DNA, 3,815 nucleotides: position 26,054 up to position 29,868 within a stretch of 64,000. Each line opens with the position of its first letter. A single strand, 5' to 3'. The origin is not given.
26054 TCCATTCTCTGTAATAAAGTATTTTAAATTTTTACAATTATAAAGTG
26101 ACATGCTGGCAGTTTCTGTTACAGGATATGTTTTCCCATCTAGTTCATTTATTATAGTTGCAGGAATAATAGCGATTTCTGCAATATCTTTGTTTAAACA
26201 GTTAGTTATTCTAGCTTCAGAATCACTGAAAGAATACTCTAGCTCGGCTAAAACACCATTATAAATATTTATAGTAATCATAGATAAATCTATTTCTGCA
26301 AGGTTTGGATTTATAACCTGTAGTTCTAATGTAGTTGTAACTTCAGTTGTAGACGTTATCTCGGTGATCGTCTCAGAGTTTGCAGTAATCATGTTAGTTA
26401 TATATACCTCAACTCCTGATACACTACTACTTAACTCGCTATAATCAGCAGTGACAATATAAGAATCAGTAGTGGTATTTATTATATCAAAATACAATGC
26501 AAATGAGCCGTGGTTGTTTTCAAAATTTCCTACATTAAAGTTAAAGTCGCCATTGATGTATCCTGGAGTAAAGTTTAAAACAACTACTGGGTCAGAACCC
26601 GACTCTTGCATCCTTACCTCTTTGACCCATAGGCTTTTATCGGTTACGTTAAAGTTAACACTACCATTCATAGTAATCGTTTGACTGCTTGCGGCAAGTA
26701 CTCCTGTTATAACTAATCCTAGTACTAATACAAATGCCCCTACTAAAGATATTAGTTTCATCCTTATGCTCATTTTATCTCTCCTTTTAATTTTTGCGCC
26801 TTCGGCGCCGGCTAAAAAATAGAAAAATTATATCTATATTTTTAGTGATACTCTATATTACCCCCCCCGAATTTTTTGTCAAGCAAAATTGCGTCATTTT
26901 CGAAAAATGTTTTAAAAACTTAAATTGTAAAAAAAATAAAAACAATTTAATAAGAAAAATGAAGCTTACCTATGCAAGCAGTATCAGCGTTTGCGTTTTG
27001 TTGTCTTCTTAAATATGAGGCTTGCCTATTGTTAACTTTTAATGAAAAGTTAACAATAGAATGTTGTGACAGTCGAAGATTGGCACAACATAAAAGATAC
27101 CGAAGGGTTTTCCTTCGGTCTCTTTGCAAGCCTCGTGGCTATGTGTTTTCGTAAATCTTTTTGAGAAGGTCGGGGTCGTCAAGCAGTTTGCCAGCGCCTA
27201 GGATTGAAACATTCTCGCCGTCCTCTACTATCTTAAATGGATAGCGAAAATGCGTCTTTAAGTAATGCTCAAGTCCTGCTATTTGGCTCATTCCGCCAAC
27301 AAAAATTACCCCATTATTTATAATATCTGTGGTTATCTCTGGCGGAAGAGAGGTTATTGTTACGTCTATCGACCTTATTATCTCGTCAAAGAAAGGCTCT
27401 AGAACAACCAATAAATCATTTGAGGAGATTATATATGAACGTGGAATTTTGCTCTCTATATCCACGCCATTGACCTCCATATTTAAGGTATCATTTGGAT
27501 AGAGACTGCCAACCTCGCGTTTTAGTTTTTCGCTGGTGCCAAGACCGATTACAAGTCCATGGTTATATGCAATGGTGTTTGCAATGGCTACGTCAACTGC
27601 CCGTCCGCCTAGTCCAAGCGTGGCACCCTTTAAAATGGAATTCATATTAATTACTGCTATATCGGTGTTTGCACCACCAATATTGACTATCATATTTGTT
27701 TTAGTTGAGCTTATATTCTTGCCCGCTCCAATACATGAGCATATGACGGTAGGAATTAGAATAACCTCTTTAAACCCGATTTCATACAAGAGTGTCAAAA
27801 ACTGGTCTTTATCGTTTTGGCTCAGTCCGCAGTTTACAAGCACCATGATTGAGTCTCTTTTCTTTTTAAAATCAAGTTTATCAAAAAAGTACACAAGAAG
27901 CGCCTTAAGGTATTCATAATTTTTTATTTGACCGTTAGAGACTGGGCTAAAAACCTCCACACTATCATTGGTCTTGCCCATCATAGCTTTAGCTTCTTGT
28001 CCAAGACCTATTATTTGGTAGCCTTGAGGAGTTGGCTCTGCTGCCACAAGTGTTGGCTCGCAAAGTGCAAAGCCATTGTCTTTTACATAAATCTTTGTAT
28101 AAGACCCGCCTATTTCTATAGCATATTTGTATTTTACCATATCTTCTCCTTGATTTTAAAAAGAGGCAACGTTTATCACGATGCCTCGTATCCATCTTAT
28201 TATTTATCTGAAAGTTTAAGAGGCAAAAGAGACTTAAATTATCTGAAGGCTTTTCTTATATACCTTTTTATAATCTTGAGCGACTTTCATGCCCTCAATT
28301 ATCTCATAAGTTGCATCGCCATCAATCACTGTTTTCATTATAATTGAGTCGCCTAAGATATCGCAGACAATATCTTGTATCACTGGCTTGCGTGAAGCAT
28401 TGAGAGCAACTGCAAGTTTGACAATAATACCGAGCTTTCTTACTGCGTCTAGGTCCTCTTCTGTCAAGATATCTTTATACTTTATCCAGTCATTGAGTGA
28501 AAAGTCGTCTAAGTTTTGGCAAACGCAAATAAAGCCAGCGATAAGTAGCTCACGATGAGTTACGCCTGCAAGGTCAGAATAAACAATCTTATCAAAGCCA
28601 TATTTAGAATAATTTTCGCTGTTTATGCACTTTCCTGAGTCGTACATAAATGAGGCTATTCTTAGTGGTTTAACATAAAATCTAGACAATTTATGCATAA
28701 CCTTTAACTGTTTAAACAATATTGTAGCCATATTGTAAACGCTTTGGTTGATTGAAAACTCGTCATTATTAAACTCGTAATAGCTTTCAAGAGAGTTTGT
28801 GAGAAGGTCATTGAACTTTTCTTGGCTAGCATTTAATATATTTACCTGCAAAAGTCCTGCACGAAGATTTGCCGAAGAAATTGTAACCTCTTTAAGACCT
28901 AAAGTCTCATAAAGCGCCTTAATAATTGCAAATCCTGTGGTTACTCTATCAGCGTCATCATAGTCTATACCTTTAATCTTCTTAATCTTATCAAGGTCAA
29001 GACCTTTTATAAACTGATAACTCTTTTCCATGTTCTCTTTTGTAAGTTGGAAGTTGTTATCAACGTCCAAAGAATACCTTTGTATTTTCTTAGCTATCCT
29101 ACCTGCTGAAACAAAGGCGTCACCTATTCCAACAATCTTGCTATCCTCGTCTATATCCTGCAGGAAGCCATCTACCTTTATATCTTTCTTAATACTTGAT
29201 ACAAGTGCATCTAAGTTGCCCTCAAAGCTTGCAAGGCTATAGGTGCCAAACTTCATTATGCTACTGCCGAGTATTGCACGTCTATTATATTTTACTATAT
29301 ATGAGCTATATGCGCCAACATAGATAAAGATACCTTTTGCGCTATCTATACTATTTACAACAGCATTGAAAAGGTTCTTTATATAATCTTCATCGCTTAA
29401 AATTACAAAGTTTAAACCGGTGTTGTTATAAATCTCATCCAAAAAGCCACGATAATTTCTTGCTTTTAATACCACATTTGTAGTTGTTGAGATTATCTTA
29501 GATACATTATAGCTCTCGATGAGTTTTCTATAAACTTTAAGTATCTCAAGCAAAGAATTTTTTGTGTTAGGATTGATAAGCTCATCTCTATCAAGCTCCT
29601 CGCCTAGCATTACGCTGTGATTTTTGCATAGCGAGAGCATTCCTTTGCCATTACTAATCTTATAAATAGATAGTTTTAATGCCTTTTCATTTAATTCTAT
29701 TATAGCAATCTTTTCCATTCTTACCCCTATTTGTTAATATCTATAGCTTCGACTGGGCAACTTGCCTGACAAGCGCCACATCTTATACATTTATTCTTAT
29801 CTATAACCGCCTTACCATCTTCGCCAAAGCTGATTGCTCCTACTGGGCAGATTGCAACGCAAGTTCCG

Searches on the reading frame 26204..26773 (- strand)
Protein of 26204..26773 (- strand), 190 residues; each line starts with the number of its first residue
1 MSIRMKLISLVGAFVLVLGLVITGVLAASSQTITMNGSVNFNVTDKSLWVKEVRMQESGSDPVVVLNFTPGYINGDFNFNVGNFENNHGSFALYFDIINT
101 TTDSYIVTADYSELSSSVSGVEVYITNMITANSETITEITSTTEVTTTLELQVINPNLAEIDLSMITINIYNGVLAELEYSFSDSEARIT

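Call 32: find_homologous_proteins(query=window:26204-26773:-, max_evalue=0.00001)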
Query window:26204-26773:- (190 aa): 42 proteins with E <= 0.00001 among 182 candidates.
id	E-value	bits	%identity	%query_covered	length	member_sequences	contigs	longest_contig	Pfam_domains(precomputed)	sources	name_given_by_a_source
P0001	1.7e-76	274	73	97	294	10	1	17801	-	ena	-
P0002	2.3e-76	273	72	99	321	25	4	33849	PF13306.13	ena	-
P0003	2.9e-74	266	70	100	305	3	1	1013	-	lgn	-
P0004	3.0e-71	257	70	99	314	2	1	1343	-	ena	-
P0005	7.2e-71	255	70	97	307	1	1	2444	-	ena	-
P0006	1.8e-70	254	70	99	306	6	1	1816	-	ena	-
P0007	2.3e-70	254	73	98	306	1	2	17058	-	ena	-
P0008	4.9e-69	249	72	98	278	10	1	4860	-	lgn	-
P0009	1.4e-63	232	78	81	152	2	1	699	-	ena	-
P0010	2.4e-62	228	66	98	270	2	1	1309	-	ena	-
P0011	5.5e-61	223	62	96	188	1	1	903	-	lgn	-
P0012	3.0e-59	218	65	99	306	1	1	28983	PF13306.13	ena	-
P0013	1.0e-52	196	61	88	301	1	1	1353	-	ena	-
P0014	9.9e-52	193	60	88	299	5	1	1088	-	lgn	-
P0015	2.9e-51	192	60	88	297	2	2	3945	-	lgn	-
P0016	5.3e-51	191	61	88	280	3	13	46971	-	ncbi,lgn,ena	-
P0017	8.0e-51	190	59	88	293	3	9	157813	-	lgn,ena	-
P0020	2.4e-45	172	50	97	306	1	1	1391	PF13306.13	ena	-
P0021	8.0e-45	171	51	97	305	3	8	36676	-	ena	-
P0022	5.3e-41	158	66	67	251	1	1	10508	PF13306.13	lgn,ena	-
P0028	1.6e-34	137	45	89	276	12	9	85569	-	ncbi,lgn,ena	-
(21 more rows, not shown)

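Call 33: find_encoding_contigs(protein=P0002, flank=1500, max_places=10)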
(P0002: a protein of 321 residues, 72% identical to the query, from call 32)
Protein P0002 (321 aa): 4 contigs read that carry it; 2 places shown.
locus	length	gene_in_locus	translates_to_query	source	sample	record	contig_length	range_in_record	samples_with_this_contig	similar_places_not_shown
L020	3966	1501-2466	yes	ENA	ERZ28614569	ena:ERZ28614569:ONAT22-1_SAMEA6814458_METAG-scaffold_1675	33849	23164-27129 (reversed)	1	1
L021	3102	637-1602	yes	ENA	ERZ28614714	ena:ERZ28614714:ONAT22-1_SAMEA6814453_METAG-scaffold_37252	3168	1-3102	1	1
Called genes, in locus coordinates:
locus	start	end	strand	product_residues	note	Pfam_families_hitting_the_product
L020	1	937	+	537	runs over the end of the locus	PF00118:Cpn60_TCP1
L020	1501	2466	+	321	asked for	PF13306:LRR_5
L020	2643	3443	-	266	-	PF00106:adh_short, PF08659:KR (weak), PF13561:adh_short_C2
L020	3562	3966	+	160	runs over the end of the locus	-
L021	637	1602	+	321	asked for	PF13306:LRR_5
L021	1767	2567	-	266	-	PF00106:adh_short, PF08659:KR (weak), PF13561:adh_short_C2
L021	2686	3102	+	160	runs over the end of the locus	?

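Call 34: find_encoding_contigs(protein=P0016, flank=1500, max_places=10)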
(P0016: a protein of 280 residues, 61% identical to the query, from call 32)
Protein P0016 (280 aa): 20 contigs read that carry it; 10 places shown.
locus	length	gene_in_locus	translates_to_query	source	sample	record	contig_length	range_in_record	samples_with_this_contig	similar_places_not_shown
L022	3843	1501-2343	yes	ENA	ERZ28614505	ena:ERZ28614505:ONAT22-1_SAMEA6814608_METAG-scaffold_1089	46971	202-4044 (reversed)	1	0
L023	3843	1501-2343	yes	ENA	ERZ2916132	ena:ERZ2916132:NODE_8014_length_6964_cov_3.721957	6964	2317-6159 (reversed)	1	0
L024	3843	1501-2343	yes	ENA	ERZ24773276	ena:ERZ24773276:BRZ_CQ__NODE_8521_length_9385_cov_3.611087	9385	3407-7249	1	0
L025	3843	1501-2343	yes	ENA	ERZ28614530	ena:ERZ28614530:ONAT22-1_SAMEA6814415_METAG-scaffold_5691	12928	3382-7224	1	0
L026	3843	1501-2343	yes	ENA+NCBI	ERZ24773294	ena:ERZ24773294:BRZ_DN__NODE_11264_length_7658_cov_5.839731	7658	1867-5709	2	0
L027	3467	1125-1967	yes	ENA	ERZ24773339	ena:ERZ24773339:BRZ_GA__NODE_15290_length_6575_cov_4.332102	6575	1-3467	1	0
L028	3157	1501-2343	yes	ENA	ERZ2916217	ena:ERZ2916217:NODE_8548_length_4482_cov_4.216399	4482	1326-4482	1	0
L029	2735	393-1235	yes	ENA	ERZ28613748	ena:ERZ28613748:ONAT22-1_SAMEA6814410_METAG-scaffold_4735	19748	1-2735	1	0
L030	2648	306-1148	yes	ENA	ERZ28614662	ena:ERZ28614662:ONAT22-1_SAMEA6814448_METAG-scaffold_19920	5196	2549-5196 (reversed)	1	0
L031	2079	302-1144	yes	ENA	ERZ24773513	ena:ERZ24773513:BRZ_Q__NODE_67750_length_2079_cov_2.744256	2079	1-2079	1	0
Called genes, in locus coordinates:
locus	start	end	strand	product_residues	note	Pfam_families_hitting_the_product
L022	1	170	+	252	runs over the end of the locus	PF03418:Peptidase_A25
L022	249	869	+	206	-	-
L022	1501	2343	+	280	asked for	-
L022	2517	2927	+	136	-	PF09579:Spore_YtfJ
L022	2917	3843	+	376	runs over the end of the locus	?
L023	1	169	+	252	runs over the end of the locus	PF03418:Peptidase_A25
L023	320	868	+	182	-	-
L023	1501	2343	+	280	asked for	-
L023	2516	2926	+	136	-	PF09579:Spore_YtfJ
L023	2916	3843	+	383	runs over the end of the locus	PF00768:Peptidase_S11, PF13354:Beta-lactamase2, PF07943:PBP5_C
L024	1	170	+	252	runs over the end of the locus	PF03418:Peptidase_A25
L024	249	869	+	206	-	-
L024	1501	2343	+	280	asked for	-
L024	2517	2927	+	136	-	PF09579:Spore_YtfJ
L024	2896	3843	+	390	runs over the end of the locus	PF00768:Peptidase_S11, PF13354:Beta-lactamase2, PF07943:PBP5_C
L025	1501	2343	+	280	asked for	-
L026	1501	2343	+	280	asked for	-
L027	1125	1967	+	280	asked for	-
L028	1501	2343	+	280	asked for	-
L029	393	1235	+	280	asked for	-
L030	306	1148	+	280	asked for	-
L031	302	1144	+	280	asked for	-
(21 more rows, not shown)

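Call 35: find_encoding_contigs(protein=P0017, flank=1500, max_places=10)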
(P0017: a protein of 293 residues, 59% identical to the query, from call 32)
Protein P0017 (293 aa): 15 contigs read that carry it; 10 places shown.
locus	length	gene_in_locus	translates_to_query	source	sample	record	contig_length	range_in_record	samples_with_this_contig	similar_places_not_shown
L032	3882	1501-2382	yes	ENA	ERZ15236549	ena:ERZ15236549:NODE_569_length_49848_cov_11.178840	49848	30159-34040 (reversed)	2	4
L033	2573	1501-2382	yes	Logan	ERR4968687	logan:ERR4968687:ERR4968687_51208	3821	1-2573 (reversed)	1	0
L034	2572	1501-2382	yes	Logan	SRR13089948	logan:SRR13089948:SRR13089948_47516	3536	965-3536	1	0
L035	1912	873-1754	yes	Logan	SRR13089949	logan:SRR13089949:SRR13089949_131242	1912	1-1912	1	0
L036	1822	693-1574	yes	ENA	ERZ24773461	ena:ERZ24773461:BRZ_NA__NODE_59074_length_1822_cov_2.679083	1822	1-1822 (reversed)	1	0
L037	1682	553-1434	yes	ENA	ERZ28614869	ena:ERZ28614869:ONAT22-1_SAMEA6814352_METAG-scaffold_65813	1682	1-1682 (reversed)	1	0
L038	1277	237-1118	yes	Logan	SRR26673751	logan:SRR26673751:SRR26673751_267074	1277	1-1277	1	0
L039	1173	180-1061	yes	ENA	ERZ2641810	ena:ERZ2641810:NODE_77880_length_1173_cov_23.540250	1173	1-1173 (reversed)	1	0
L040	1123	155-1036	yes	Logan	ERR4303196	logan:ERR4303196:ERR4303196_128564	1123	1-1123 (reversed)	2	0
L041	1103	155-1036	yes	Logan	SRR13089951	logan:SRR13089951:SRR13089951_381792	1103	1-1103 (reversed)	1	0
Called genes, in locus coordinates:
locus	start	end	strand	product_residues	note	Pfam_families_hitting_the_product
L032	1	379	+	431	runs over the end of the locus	PF00004:AAA (weak), PF07728:AAA_5 (faint), PF07724:AAA_2, PF00004:AAA (weak)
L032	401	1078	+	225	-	PF00899:ThiF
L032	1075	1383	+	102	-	PF00085:Thioredoxin, PF00578:AhpC-TSA (weak), PF13728:TraF (weak), PF13098:Thioredoxin_2 (weak), PF13905:Thioredoxin_8 (faint), PF13192:Thioredoxin_3 (weak)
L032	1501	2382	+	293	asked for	-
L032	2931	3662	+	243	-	PF00571:CBS (faint)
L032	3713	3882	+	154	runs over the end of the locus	-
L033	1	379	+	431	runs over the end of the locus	PF00004:AAA (weak), PF07728:AAA_5 (faint), PF07724:AAA_2, PF00004:AAA (weak)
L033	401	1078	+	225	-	PF00899:ThiF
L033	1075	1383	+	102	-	PF00085:Thioredoxin, PF00578:AhpC-TSA (weak), PF13728:TraF (weak), PF13098:Thioredoxin_2 (weak), PF13905:Thioredoxin_8 (faint), PF13192:Thioredoxin_3 (weak)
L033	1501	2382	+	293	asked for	-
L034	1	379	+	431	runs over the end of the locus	PF00004:AAA (weak), PF07728:AAA_5 (faint), PF07724:AAA_2, PF00004:AAA (weak)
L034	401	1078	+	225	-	PF00899:ThiF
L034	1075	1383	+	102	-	PF00085:Thioredoxin, PF00578:AhpC-TSA (weak), PF13728:TraF (weak), PF13098:Thioredoxin_2 (weak), PF13905:Thioredoxin_8 (faint), PF13192:Thioredoxin_3 (weak)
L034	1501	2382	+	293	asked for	-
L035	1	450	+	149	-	?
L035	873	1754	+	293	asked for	-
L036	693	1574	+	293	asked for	-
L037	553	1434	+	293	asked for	-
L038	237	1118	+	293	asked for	-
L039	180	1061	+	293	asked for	-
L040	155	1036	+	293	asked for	-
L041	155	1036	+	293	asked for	-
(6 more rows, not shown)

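Call 50: find_encoding_contigs(protein=P0028, flank=1200, max_places=10)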
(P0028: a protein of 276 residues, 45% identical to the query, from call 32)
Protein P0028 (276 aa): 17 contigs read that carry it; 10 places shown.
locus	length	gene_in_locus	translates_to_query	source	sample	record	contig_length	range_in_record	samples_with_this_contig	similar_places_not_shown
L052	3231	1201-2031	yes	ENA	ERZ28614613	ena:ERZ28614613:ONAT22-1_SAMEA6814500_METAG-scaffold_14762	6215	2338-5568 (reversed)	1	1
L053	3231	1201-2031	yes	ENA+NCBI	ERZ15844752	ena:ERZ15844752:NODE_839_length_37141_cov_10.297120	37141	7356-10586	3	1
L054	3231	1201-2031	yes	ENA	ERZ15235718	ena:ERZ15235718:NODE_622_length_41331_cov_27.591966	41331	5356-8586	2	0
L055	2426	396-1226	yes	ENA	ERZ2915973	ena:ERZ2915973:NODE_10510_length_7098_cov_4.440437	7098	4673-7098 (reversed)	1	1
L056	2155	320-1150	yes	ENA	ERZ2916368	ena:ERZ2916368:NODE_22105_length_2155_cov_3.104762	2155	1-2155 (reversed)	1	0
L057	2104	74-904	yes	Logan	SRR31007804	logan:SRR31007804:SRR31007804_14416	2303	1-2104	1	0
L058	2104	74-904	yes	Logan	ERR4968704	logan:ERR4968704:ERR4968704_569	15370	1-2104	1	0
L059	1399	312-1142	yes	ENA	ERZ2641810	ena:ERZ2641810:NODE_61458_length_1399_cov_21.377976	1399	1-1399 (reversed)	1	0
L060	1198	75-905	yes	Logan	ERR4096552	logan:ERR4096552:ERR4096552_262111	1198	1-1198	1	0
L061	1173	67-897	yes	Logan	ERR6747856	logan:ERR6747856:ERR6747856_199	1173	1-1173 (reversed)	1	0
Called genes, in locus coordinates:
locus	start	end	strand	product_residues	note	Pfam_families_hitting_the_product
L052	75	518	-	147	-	PF01281:Ribosomal_L9_N, PF03948:Ribosomal_L9_C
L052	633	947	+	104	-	PF07561:DUF1540 (faint)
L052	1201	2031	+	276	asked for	-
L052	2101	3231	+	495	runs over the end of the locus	-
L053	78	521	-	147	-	PF01281:Ribosomal_L9_N, PF03948:Ribosomal_L9_C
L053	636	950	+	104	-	PF07561:DUF1540 (faint)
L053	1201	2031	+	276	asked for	-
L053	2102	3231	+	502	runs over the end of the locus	-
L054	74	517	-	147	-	PF01281:Ribosomal_L9_N, PF03948:Ribosomal_L9_C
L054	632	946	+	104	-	PF07561:DUF1540 (faint)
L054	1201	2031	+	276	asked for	-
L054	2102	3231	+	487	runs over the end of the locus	-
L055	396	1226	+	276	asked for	-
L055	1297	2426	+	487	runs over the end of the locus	-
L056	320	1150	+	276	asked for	-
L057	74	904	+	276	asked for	-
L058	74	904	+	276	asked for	-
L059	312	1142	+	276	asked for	-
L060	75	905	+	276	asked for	-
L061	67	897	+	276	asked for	-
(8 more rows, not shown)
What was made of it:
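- Some length variants come from low-coverage contigs (calls 34, 50).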

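Call 51: find_encoding_contigs(protein=P0021, flank=1200, max_places=10)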
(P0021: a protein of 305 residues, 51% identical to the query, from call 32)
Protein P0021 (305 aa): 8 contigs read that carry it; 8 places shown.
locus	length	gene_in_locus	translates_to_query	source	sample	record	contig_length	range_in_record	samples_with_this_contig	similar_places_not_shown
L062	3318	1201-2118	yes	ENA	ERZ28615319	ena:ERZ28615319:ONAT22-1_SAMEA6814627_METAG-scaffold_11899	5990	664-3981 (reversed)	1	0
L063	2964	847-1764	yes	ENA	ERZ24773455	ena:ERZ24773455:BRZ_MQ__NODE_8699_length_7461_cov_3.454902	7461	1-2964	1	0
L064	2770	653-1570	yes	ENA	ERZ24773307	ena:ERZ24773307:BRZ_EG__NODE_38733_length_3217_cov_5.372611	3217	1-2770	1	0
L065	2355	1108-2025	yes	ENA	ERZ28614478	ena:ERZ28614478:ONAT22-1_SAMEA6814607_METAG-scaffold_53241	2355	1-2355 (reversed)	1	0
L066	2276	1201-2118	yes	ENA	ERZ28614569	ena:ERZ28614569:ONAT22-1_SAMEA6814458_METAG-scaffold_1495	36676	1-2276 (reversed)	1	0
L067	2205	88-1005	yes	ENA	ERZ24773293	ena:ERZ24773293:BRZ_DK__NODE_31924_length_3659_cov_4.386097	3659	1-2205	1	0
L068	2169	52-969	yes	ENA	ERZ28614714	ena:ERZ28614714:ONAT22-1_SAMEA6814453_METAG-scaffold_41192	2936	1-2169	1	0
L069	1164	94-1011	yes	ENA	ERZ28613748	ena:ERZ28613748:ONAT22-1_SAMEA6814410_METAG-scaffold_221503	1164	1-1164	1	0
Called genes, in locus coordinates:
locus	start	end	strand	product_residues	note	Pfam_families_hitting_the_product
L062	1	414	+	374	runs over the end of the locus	PF00753:Lactamase_B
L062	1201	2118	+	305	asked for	-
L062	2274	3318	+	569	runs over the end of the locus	?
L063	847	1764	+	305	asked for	-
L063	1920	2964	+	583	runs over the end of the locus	PF01336:tRNA_anti-codon, PF00152:tRNA-synt_2, PF02938:GAD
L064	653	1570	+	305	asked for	-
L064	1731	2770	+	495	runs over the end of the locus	?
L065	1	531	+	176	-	?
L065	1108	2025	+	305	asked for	-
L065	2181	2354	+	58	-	?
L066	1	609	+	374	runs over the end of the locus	PF00753:Lactamase_B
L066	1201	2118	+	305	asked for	-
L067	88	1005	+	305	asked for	-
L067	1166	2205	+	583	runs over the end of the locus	PF01336:tRNA_anti-codon, PF00152:tRNA-synt_2, PF02938:GAD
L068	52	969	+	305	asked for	-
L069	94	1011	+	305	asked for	-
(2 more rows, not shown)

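Call 54: search_protein_families(library=ncbifam, proteins=[P0016, P0028, P0021, P0017], max_evalue=0.01)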
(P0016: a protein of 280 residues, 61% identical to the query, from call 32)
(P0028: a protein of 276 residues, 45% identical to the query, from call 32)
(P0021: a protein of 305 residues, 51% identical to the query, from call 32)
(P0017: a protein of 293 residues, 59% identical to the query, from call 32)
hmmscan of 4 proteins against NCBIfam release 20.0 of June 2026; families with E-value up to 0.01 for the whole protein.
P0016 (280 aa): 0 families

P0028 (276 aa): 0 families

P0021 (305 aa): 0 families

P0017 (293 aa): 0 families

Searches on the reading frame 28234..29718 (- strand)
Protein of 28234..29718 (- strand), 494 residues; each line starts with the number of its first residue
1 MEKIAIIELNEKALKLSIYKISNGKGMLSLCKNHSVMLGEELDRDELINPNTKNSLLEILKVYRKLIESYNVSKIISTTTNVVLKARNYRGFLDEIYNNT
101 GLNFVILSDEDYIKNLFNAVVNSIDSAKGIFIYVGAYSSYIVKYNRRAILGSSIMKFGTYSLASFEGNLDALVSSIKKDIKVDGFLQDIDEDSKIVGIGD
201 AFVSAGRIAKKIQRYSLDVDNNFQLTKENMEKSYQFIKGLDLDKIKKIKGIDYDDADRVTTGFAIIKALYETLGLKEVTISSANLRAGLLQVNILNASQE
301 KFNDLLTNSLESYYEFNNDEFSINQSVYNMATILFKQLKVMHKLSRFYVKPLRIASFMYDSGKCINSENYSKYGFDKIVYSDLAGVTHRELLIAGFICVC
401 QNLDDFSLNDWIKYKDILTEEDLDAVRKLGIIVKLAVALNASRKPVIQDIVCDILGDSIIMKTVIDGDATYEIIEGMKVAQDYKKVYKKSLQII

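Call 15: search_protein_families(library=pfam, proteins=[window:28234-29718:-], max_evalue=0.01)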
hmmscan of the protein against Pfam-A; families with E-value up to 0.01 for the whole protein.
window:28234-29718:- (494 aa): 2 families
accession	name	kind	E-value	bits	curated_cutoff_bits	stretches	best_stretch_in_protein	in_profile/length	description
PF02541.22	Ppx-GppA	-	1.8e-17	64.2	27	1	18-291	2-279/285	Ppx/GppA phosphatase family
PF21447.3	Ppx-GppA_III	-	0.00016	22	27.3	1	324-449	20-142/177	Ppx/GppA phosphatase, domain III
